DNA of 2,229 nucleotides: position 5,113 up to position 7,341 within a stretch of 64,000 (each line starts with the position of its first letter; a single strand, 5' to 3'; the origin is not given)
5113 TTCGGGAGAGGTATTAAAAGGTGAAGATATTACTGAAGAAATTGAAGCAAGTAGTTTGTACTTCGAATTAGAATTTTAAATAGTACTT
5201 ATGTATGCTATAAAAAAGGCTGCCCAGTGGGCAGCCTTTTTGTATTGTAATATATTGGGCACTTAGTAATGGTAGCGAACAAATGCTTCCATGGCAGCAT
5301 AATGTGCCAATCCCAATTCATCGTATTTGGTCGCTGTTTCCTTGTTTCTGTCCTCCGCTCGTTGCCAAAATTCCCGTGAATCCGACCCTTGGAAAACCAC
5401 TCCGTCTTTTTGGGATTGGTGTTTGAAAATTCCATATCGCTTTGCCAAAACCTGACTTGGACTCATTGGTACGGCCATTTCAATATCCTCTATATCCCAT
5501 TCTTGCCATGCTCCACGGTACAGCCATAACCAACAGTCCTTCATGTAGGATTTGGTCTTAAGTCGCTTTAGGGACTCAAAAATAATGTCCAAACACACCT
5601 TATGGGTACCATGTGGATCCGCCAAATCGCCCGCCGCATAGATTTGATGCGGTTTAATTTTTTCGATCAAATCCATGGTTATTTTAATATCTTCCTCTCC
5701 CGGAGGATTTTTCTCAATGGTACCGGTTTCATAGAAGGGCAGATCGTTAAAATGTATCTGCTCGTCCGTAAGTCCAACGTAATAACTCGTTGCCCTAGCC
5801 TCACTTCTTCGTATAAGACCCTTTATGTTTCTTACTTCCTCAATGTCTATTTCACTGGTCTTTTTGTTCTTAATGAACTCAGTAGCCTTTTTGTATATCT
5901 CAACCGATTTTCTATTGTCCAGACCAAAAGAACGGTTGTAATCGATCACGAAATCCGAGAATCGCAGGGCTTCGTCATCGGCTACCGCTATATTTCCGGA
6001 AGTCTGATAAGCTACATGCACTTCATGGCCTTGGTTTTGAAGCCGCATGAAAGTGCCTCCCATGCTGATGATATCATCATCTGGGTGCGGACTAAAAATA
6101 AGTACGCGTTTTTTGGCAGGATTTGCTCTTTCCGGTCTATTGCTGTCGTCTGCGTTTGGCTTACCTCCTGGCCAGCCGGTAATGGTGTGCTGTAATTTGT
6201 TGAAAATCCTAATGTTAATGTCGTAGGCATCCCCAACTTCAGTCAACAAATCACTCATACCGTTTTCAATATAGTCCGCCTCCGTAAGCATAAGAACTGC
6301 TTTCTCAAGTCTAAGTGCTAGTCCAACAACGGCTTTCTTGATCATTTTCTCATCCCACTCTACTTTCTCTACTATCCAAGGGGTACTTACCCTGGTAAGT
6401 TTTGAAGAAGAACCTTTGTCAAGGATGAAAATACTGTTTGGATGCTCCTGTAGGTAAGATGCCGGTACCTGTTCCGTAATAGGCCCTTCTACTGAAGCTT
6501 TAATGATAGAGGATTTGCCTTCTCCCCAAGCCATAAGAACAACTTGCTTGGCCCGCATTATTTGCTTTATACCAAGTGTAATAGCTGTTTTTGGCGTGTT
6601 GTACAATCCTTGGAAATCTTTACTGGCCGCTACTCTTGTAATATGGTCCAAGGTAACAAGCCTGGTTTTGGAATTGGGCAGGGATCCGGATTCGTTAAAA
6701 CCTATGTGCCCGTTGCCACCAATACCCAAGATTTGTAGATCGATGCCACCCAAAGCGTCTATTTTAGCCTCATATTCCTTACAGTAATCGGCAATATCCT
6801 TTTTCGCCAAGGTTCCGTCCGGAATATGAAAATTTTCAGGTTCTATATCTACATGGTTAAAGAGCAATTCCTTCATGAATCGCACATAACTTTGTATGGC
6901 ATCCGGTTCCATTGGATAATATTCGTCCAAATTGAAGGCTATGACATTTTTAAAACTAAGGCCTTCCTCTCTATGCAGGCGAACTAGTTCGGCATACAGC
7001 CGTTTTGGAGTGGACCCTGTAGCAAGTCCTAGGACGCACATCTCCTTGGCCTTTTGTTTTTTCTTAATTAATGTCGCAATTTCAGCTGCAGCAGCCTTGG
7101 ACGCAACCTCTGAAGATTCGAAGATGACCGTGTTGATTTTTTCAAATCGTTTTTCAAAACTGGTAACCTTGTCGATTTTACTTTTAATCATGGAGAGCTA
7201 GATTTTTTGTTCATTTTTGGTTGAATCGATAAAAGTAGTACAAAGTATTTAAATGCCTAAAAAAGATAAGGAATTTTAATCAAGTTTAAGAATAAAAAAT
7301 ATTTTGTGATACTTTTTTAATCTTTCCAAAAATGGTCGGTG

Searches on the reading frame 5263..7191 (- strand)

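Call 78: search_protein_families(library=pfam, proteins=[window:5263-7191:-], max_evalue=0.00001)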
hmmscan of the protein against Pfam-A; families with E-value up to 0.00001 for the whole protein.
window:5263-7191:- (642 aa): 2 families
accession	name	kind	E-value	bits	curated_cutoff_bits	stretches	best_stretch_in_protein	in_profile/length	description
PF01182.26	Glucosamine_iso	-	4.2e-26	92.6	27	1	27-250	3-219/225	Glucosamine-6-phosphate isomerases/6-phosphogluconolactonase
PF02585.22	PIG-L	-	2.9e-16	60.6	28.2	1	364-537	1-125/129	GlcNAc-PI de-N-acetylase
